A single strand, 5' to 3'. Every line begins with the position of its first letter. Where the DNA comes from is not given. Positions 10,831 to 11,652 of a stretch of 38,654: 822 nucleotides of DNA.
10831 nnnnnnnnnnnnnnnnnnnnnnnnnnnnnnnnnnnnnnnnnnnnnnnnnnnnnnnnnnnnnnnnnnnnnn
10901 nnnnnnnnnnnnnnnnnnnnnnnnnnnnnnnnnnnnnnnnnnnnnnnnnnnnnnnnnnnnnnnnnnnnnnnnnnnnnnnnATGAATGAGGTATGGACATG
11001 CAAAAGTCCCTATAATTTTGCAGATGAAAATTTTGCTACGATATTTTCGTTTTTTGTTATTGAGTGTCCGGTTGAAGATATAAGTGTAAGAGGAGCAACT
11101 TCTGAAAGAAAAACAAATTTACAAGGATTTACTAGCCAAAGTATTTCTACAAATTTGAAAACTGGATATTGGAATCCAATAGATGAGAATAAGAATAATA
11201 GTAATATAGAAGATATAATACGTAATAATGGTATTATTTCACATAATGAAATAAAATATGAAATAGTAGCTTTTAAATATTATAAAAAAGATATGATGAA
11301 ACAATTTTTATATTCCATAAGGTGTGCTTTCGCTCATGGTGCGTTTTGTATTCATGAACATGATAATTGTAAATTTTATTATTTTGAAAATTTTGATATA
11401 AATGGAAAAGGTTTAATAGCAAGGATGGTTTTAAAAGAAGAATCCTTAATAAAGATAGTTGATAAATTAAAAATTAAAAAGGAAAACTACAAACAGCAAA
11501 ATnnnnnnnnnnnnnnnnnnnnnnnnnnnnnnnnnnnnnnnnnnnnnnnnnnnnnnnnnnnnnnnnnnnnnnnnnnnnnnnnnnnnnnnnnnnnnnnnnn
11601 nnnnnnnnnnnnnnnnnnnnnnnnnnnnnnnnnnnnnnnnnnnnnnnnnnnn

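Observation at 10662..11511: Two-gene Zn-ribbon + HEPN-like cassette with its own promoter wedged between mobC and the relaxase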

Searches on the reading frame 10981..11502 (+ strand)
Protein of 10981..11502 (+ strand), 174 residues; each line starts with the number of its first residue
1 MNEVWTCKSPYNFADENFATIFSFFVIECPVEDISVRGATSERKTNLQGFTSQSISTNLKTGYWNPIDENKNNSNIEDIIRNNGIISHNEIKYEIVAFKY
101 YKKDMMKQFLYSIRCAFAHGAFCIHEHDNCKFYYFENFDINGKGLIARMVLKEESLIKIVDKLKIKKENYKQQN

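Call 3: search_protein_families(library=pfam, proteins=[window:10981-11502:+], max_evalue=1)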
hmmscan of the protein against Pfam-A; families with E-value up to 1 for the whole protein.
window:10981-11502:+ (174 aa): 0 families

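Call 4: search_protein_families(library=padloc, proteins=[window:10981-11502:+], max_evalue=1)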
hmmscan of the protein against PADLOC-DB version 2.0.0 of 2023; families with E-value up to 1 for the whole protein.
window:10981-11502:+ (174 aa): 0 families

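Call 5: search_protein_families(library=ncbifam, proteins=[window:10981-11502:+], max_evalue=1)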
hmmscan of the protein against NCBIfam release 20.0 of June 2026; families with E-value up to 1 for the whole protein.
window:10981-11502:+ (174 aa): 2 families
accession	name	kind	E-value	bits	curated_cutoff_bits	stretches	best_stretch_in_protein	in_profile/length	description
NF047764.1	LIC_11883_fam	equivalog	0.0079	15.8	150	1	51-105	119-173/195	LIC_11883 family protein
NF005759.0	PRK07583.1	equivalog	0.0089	14.7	403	1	99-129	114-144/438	cytosine deaminase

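Call 6: find_homologous_proteins(query=window:10981-11502:+, max_evalue=0.001)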
Query window:10981-11502:+ (174 aa): 4 proteins with E <= 0.001 among 15 candidates.
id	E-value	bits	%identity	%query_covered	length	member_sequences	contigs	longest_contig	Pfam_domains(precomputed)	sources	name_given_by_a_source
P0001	7.3e-112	389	99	100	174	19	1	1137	-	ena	-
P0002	3.2e-41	159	50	95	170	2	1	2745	-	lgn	-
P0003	2.8e-24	104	42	94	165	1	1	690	-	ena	-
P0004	2.4e-21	94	39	94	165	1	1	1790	-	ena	-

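Call 7: search_solved_structures(query=window:10981-11502:+, max_evalue=10)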
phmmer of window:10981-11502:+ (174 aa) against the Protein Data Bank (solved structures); distinct sequences matched with E-value up to 10: 4.
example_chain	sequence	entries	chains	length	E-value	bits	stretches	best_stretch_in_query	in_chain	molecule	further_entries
9yig_H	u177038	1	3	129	1.3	11.8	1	49-147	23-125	V634-136 Fab heavy chain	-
8cz9_A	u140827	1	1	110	1.5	11.6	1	112-157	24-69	SH2B adapter protein 3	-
7r8x_A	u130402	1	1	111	1.5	11.6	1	112-157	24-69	SH2B adapter protein 3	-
7r8w_A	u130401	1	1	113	1.6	11.5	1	112-157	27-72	SH2B adapter protein 3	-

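Call 8: search_protein_families(library=phrogs, proteins=[window:10981-11502:+], max_evalue=1)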
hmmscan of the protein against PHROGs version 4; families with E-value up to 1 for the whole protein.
window:10981-11502:+ (174 aa): 0 families

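Call 15: find_encoding_contigs(protein=P0002, flank=6000, max_places=4)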
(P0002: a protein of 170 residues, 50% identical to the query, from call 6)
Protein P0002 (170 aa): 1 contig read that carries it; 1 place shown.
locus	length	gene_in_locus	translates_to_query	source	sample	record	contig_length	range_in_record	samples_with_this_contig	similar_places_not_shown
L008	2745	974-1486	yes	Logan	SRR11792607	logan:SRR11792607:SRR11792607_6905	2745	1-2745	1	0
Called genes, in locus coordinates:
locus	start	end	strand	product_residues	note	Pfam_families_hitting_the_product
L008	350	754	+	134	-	-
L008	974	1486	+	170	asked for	-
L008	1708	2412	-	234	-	PF09851:SHOCT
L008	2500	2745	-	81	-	?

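Call 16: find_encoding_contigs(protein=P0004, flank=6000, max_places=4)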
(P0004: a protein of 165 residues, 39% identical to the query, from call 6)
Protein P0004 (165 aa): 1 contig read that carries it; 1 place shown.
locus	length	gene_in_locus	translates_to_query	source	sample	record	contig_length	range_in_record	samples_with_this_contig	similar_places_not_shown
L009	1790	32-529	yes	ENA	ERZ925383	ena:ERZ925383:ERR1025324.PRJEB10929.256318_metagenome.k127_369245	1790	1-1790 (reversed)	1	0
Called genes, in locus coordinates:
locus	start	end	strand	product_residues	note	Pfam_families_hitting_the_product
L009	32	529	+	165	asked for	-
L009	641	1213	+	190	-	PF18736:pEK499_p136 (weak)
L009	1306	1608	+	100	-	-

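Call 19: predict_structure(alignment_id=A1)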
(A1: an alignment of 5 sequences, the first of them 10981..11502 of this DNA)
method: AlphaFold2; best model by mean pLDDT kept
length: 174 residues; sequences in the alignment: 5
mean_pLDDT: 69.1   pTM: 0.73
mean pLDDT of the five models: 69.1, 55.9, 55.3, 48.6, 46.6
residues with pLDDT >= 90: 3; 70-90: 96; 50-70: 42; < 50: 33
segments of 3 or more residues with pLDDT < 50: 1-8, 32-51
pLDDT, mean of each block of 10 residues (from residue 1): 44 81 79 37 36 57 75 72 64 79 78 83 83 85 81 87 62 49
secondary structure, 60 per line:
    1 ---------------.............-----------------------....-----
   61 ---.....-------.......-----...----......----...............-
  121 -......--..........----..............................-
elements in order: H16-28 H52-55 E64-68 H76-82 E95-100 H105-119 E122-127 E130-139 E144-152 H153-173

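Call 24: search_protein_families(library=pfam, proteins=[L009:641-1210:+, P0002, P0003, P0004], max_evalue=10)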
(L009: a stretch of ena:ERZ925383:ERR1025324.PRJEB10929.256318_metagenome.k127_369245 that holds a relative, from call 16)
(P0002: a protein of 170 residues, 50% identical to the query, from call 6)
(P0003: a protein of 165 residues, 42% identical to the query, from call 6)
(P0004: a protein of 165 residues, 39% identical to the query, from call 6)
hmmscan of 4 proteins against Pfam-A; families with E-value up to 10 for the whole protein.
L009:641-1210:+ (190 aa): 1 family
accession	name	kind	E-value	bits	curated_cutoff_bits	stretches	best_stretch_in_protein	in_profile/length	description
PF18736.6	pEK499_p136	-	0.0063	16.7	26.6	1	108-157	73-122/152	HEPN pEK499 p136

P0002 (170 aa): 1 family
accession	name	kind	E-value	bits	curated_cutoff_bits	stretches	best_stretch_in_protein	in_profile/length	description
PF18736.6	pEK499_p136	-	0.0026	17.9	26.6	1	73-167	58-142/152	HEPN pEK499 p136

P0003 (165 aa): 0 families

P0004 (165 aa): 0 families
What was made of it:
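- On Pfam PF18736 (pEK499_p136): P0002 scores 17.9 bits and the L009 paralogue 16.7 bits (call 24).
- P0002 aligns to PF18736 over residues 73-167 (call 24).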

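Call 26: search_protein_representatives(alignment_id=A1)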
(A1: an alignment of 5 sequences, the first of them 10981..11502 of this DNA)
Query: 5 sequences, 171 profile positions. Proteins with E-value up to 0.001 (for the whole library): 501; up to 1e-10: 241; up to 1e-30: 13. The best 150 are listed.
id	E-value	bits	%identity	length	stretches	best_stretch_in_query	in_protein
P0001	1.1e-83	295.5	-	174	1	1-170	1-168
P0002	8.7e-81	286.1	-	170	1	1-168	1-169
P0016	2.4e-46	174.0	-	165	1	3-167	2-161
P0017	3.5e-46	173.4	-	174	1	1-168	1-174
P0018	3.9e-44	166.7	-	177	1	3-170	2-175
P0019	4.0e-44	166.7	-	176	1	1-166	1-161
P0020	4.6e-44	166.5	-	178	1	1-166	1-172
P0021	6.0e-42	159.6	-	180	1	1-168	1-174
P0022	2.2e-41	157.8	-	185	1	1-169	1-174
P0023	5.9e-41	156.4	-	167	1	1-167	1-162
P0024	3.6e-37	144.1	-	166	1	1-169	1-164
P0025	3.3e-32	127.9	-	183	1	4-167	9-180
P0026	6.2e-32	127.0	-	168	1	4-166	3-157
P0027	1.4e-29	119.4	-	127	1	48-167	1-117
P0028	1.5e-29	119.3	-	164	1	4-167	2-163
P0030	5.4e-28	114.2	-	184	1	6-167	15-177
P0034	9.2e-25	103.7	-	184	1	1-167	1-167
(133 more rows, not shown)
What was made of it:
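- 10981..11505 (+): 174-aa HEPN-like protein, a distant pEK499_p136-type relative. Its own RBS is GGAG, 8 nt upstream. Family of 501 representatives (call 26).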

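Call 27: fold_search(model_id=the predicted structure, library=pdb)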
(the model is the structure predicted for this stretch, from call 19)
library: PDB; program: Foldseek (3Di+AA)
matches with E <= 10: 808; with E <= 0.001: 0
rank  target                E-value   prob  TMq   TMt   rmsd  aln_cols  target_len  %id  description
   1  9hvj                  2.1e-01  0.21  0.20  0.14  11.7        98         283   11  Ligand binding domain of Roseburia intestinalis L1-82 uracil chemoreceptor (dCache) in complex with uracil and acetate (released 2025-03-12)
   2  7kzm_I                2.7e-01  0.14  0.15  0.23  12.6        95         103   13  Outer dynein arm bound to doublet microtubules from C. reinhardtii (released 2021-01-20)
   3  1td5_A                3.1e-01  0.11  0.16  0.16  13.6       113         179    8  Crystal Structure of the Ligand Binding Domain of E. coli IclR. (released 2004-07-13)
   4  2o0y_D                3.3e-01  0.18  0.17  0.13  11.2        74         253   11  Crystal structure of putative transcriptional regulator RHA1_ro06953 (IclR-family) from Rhodococcus sp. (released 2006-12-26)
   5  1udv_B                3.5e-01  0.07  0.14  0.22  12.2        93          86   13  Crystal structure of the hyperthermophilic archaeal dna-binding protein Sso10b2 at 1.85 A (released 2003-08-05)
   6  3li8                  3.7e-01  0.16  0.20  0.14  11.3       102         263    9  Crystal Structure of the extracellular domain of the putative histidine kinase mmHK1S-Z2 (released 2010-05-05)
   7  4dx9_I                4.4e-01  0.30  0.17  0.22   4.7        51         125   10  ICAP1 in complex with integrin beta 1 cytoplasmic tail (released 2013-01-09)
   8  2va0_D                4.4e-01  0.20  0.20  0.30  11.7        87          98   11  Differential regulation of the xylan degrading apparatus of Cellvibrio japonicus by a novel two component system (released 2008-10-14)
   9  5u5i_B                4.4e-01  0.07  0.15  0.11  14.9       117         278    8  The dimeric crystal structure of the selenomethionine derivative of HTPA Reductase from Sellaginella moellendorffii (released 2017-12-06)
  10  9r2r_D                5.0e-01  0.16  0.19  0.25  14.4        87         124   14  De novo designed M7 protein fold (released 2025-05-14)
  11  1udv_A                5.0e-01  0.05  0.15  0.19  12.1        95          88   14  Crystal structure of the hyperthermophilic archaeal dna-binding protein Sso10b2 at 1.85 A (released 2003-08-05)
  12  3zg5_A                5.3e-01  0.20  0.18  0.06  11.0        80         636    9  Crystal structure of PBP2a from MRSA in complex with peptidoglycan analogue at allosteric (released 2013-10-09)
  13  6ior_A                5.3e-01  0.16  0.23  0.17  11.3       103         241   11  The ligand binding domain of Mlp24 with asparagine (released 2019-03-20)
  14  2va0_B                5.3e-01  0.15  0.21  0.29  12.1       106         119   10  Differential regulation of the xylan degrading apparatus of Cellvibrio japonicus by a novel two component system (released 2008-10-14)
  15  2o99_D                5.6e-01  0.15  0.16  0.16  12.3        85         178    8  The crystal structure of E.coli IclR C-terminal fragment in complex with glyoxylate (released 2007-04-10)
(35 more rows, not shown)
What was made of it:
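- Tried and rejected: An AF2 model from 5 sequences was too poor to use (pLDDT 69; calls 19, 27).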

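Call 33: search_protein_families(library=pfam, alignment_id=A2, max_evalue=0.01)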
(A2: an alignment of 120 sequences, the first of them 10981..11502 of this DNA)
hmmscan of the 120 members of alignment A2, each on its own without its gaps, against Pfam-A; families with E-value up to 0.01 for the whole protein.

A. member 1, window:10981-11502:+ (174 aa): 0 families

B. families by the number of members that match (of 120 scanned): 15 families
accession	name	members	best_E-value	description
PF18736.6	pEK499_p136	24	3.5e-07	HEPN pEK499 p136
PF18737.6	HEPN_MAE_28990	2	0.00077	MAE_28990/MAE_18760-like HEPN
PF12756.13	zf-C2H2_2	1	0.00087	C2H2 type zinc-finger (2 copies)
PF08540.16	HMG_CoA_synt_C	1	0.001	Hydroxymethylglutaryl-coenzyme A synthase C terminal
PF25190.1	Tad5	1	0.0014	Type I Thoeris inhibitor Tad5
PF25809.1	STEEP1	1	0.003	STEEP1 domain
PF02663.19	FmdE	1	0.0032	FmdE, Molybdenum formylmethanofuran dehydrogenase operon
PF24922.1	ACBP4_C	1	0.0033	Acyl-CoA-binding domain-containing protein 4-6, C-terminal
PF21449.3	RIF2_ASCE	1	0.0045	RIF2, ASCE domain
PF00726.22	IL10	1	0.0048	Interleukin 10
PF18735.6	HEPN_RiboL-PSP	1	0.0059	RiboL-PSP-HEPN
PF09393.16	DUF2001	1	0.0062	Phage tail tube protein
PF08961.15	NRBF2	1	0.0082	Nuclear receptor-binding factor 2, autophagy regulator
PF13827.11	DUF4189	1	0.0089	Domain of unknown function (DUF4189)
PF23232.1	AAA_lid_13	1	0.0096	Fungal AAA+ ATPase lid domain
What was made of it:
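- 10981..11505 (+): 24 of 120 members hit PF18736 (call 33).
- On Pfam PF18736 (pEK499_p136): 24 of 120 relatives reach E<0.01, best 3.5e-7 (call 33).
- Closest known: pEK499_p136 family of predicted HEPN nucleases. Same: 24 of 120 relatives hit the Pfam model (call 33).
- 24 of 120 relatives hit PF18736, 2 hit HEPN_MAE_28990 and 1 hits RiboL-PSP-HEPN (call 33). The HEPN profile hits in relatives extend beyond the motif (calls 24, 33).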

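Call 36: search_dna_similar(query=window:10981-11502:+, collection=plasmids, mode=protein, max_evalue=0.001, max_rows=30)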
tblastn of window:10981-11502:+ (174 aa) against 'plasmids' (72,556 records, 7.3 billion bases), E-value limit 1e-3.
Records with a match: 1; places in all: 1; records where one place covers at least 80% of the query: 1.
Best place of each record, by identity: <60% 1.
By first word of the organism name: Treponema 1.
By predicted mobility (MOB-suite, as given by PLSDB): non-mobilizable 1.
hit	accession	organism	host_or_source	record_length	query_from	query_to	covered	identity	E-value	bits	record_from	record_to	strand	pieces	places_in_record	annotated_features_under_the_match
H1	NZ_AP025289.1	Treponema saccharophilum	-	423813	4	155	87%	29.6%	9e-7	55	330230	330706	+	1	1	hypothetical protein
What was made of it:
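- Tried and rejected: The 174-aa protein has one weak plasmid hit, in a Treponema megaplasmid (call 36).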

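Call 37: find_related_loci(query=A2, collection=genome_contigs, flank=5000)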
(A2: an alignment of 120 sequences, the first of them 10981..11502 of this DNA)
Query A2 (174 aa) in genome_contigs; peptide patterns used: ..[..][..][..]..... (x = any residue, [..] = any of these).
190 stretches matched a pattern; 61 encode a relative of the query (tblastn E <= 1e-3); 61 distinct loci.
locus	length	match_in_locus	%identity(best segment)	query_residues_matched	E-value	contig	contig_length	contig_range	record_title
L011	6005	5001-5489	38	5-161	2e-29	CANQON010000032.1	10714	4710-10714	MAG: uncultured Bacilli bacterium isolate Lapin-032__bin82 genome assembly, contig: Lapin-032__NODE_8508_length_10714_co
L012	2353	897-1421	37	5-166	7e-26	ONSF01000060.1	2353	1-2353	uncultured Clostridiales bacterium isolate RUG591 genome assembly, contig: k87_28292371, whole genome shotgun sequence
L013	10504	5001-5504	36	1-161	3e-24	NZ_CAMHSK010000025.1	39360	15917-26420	MAG: uncultured Treponema sp. isolate SRR11784291_bin.56_metaWRAP_v1.3_MAG ERZ12202683.799, whole genome shotgun sequenc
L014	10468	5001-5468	36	5-161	2e-23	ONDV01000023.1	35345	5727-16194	uncultured Lachnospiraceae bacterium isolate RUG211 genome assembly, contig: scaffold_1694, whole genome shotgun sequenc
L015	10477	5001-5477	33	4-163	3e-21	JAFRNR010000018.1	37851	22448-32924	MAG: Lachnospiraceae bacterium isolate RGIG2635 Goat_Omasum-1__c270960, whole genome shotgun sequence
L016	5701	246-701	34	13-165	1e-17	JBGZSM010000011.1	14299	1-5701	MAG: Filifactoraceae bacterium isolate D-73_MAG_2 D-73__25853, whole genome shotgun sequence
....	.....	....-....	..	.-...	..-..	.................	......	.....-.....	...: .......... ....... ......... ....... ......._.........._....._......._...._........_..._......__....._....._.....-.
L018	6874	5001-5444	31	15-168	1e-16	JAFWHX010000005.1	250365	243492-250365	MAG: Eubacterium sp. isolate RGIG5755 Sheep_Ileum-3__c5607, whole genome shotgun sequence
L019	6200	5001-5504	32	5-174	6e-15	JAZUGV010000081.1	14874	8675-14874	MAG: Agathobacter sp. isolate T1900045282_TH20190052.MAGScoT_cleanbin_000034 SGB_5953_k141_1675236, whole genome shotgun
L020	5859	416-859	34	12-168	2e-14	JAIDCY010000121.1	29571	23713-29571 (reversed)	MAG: Ruminococcus sp. isolate SC0309_S10_5 SC0309_S10_5_contig_121, whole genome shotgun sequence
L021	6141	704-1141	31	17-164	3e-14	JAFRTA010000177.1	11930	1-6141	MAG: Clostridia bacterium isolate RGIG2774 Goat_Omasum-6__c274706, whole genome shotgun sequence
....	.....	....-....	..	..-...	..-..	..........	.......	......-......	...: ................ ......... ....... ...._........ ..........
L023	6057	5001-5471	27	10-163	2e-13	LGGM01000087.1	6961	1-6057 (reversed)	MAG: Clostridiales bacterium 38_11 MPI_scaffold_2336, whole genome shotgun sequence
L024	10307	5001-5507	29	1-161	3e-13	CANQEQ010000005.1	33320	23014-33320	MAG: uncultured Bacilli bacterium isolate Lapin-008__bin17 genome assembly, contig: Lapin-008__NODE_1547_length_33320_co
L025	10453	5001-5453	28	5-161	2e-11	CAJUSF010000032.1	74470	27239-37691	MAG TPA_asm: uncultured Eggerthellaceae bacterium isolate MGBC165261 genome assembly, contig: MGBC165261.32, whole genom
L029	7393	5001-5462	29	4-161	1e-11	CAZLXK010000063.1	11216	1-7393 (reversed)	MAG TPA_asm: uncultured Treponema sp. isolate SRP225648_co1_21 genome assembly, contig: NODE_14935_length_11216_cov_7.37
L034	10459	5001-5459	27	14-164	2e-9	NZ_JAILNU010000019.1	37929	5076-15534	MAG: Ruminococcus sp. isolate RUI288 k141_34415_flag=0_multi=64.3475_len=37929, whole genome shotgun sequence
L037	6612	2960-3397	29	10-157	4e-9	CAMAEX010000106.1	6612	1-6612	MAG: uncultured Clostridia bacterium isolate SRR5976183_bin.49_metaWRAP_v1.3_MAG genome assembly, contig: ERZ8810621.621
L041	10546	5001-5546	26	1-173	3e-8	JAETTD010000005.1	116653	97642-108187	MAG: Bacillota bacterium isolate S35_Bin7 scaffold_188, whole genome shotgun sequence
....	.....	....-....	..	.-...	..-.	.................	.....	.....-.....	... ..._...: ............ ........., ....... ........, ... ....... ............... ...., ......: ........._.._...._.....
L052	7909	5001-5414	25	21-156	1e-6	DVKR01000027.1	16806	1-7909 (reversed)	MAG TPA_asm: Candidatus Aphodovivens excrementavium isolate ChiGjej2B2-30709 ChiGjej2B2M5__C379747_L16806_SRR6323342, wh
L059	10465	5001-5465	26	8-161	8e-6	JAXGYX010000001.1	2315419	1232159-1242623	MAG: Oscillospiraceae bacterium isolate AnMBR.bin523 bin523_1, whole genome shotgun sequence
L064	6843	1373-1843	25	13-165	5e-5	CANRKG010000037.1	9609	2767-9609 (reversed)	MAG: uncultured Bacilli bacterium isolate Lapin-020__bin59 genome assembly, contig: Lapin-020__NODE_10519_length_9609_co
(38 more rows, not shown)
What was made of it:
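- Closest known: pEK499_p136 family of predicted HEPN nucleases. Different: This family was found mainly in gut Bacillota, with some members in Treponema, Actinomycetota and Bacteroidota (call 37).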

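Call 38: predict_structure(alignment_id=A2)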
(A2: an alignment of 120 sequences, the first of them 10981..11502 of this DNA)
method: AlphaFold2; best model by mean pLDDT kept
length: 174 residues; sequences in the alignment: 120
mean_pLDDT: 86.1   pTM: 0.84
mean pLDDT of the five models: 86.1, 84.8, 84.7, 84.5, 83.9
residues with pLDDT >= 90: 88; 70-90: 64; 50-70: 21; < 50: 1
segments of 3 or more residues with pLDDT < 50: none
pLDDT, mean of each block of 10 residues (from residue 1): 76 97 96 85 69 78 84 85 82 92 90 95 94 94 91 95 74 54
secondary structure, 60 per line:
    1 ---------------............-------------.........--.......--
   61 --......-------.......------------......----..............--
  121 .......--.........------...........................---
elements in order: H16-27 H41-49 H52-58 E63-68 H76-82 E95-100 H105-118 E121-127 E130-138 E145-152 H153-171
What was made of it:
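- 10981..11505 (+): AF2 model pLDDT 86 (call 38).
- On HEPN superfamily: A long C-terminal helix 153-171 follows a beta insert (call 38).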

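Call 42: fold_search(model_id=the predicted structure, library=pdb)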
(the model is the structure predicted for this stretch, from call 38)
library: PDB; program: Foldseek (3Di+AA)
matches with E <= 10: 890; with E <= 0.001: 0
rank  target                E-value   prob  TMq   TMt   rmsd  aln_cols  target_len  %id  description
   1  1udv_B                1.9e-01  0.12  0.17  0.26  11.9        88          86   12  Crystal structure of the hyperthermophilic archaeal dna-binding protein Sso10b2 at 1.85 A (released 2003-08-05)
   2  2va0_B                2.0e-01  0.15  0.21  0.28  12.7       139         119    9  Differential regulation of the xylan degrading apparatus of Cellvibrio japonicus by a novel two component system (released 2008-10-14)
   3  2z7c_A                2.3e-01  0.13  0.18  0.27  13.7        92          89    9  Crystal structure of chromatin protein alba from hyperthermophilic archaeon pyrococcus horikoshii (released 2008-08-05)
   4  1y9x_MODEL_1_A        2.5e-01  0.08  0.16  0.23  13.3        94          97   11  Solution structure of Archaeon DNA-binding protein ssh10b (released 2005-06-21)
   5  8biy_B                2.9e-01  0.12  0.20  0.26  13.3       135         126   13  Citrate-free extracytoplasmic PAS domain mutant R93A of sensor histidine kinase CitA from Geobacillus thermodenitrific (released 2023-11-15)
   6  2va0_A                3.3e-01  0.14  0.21  0.30  12.3       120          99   11  Differential regulation of the xylan degrading apparatus of Cellvibrio japonicus by a novel two component system (released 2008-10-14)
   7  9a5d_A                4.0e-01  0.08  0.22  0.09  13.4       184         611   10  Integrative model of WALK-YYCH by crosslinking MS and deep learning (released 2024-09-18)
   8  6iot_D                4.5e-01  0.21  0.20  0.15   8.7        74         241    8  The ligand binding domain of Mlp24 with arginine (released 2019-03-20)
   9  8py0_B                4.5e-01  0.16  0.14  0.15   8.3        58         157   17  Sensor domain of Oscillibacter ruminantium chemoreceptor in complex with formate. (released 2025-02-12)
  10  2va0_D                4.5e-01  0.14  0.20  0.29  11.4       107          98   10  Differential regulation of the xylan degrading apparatus of Cellvibrio japonicus by a novel two component system (released 2008-10-14)
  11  2va0_C                4.5e-01  0.13  0.21  0.30  12.4       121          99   11  Differential regulation of the xylan degrading apparatus of Cellvibrio japonicus by a novel two component system (released 2008-10-14)
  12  7kzm_I                4.5e-01  0.12  0.17  0.27  13.3        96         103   12  Outer dynein arm bound to doublet microtubules from C. reinhardtii (released 2021-01-20)
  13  1h0x_A                4.8e-01  0.09  0.18  0.27  13.3        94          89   11  Structure of Alba: an archaeal chromatin protein modulated by acetylation (released 2002-09-05)
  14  6fu4_A                5.4e-01  0.13  0.17  0.11   8.8        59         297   15  Ligand binding domain (LBD) of the p. aeruginosa histamine receptor TlpQ (released 2018-05-16)
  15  2va0_E                5.4e-01  0.12  0.20  0.26  12.6       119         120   11  Differential regulation of the xylan degrading apparatus of Cellvibrio japonicus by a novel two component system (released 2008-10-14)
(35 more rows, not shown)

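Call 46: fold_search(model_id=the predicted structure, library=viral)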
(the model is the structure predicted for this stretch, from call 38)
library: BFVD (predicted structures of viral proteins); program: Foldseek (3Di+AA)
matches with E <= 10: 1198; with E <= 0.001: 0
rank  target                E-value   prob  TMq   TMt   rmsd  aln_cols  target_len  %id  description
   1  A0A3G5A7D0            5.3e-02  0.23  0.20  0.16  10.8       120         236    9  IS4 family transposase [Hyperionvirus sp.]
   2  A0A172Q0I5            1.7e-01  0.09  0.15  0.19  11.3       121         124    7  Uncharacterized protein [Acinetobacter phage vB_AbaM_ME3]
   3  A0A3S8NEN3            1.8e-01  0.08  0.15  0.20  13.0       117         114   11  Uncharacterized protein [Sulfolobales Beppu filamentous phage 1]
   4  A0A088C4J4            2.4e-01  0.77  0.23  0.53   2.8        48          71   14  (no name in the UniProt tables at hand)
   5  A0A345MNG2            2.4e-01  0.23  0.15  0.06   6.7        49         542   12  (no name in the UniProt tables at hand)
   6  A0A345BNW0            2.6e-01  0.11  0.16  0.26  12.7        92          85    8  (no name in the UniProt tables at hand)
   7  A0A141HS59            2.8e-01  0.08  0.16  0.15  15.1       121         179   12  (no name in the UniProt tables at hand)
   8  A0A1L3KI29            2.9e-01  0.05  0.18  0.05  22.2       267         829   10  (no name in the UniProt tables at hand)
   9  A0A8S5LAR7            3.1e-01  0.10  0.14  0.28  11.6        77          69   12  Uncharacterized protein [Podoviridae sp. ctBev14]
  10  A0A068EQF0            3.3e-01  0.18  0.21  0.30   8.3        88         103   12  Uncharacterized protein [Bacillus phage CP-51]
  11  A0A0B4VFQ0            3.3e-01  0.02  0.15  0.05  18.8       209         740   11  TK1 [Tipula oleracea nudivirus]
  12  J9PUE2                3.7e-01  0.08  0.18  0.18  18.7       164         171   12  Uncharacterized protein [Bacillus phage BCD7]
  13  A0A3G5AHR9            3.7e-01  0.07  0.17  0.16  14.5       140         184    6  Uncharacterized protein [Sylvanvirus sp.]
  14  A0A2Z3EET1            3.7e-01  0.07  0.21  0.14  12.4       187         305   11  (no name in the UniProt tables at hand)
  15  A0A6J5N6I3            4.0e-01  0.13  0.15  0.05   9.9        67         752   10  Uncharacterized protein [uncultured Caudovirales phage]
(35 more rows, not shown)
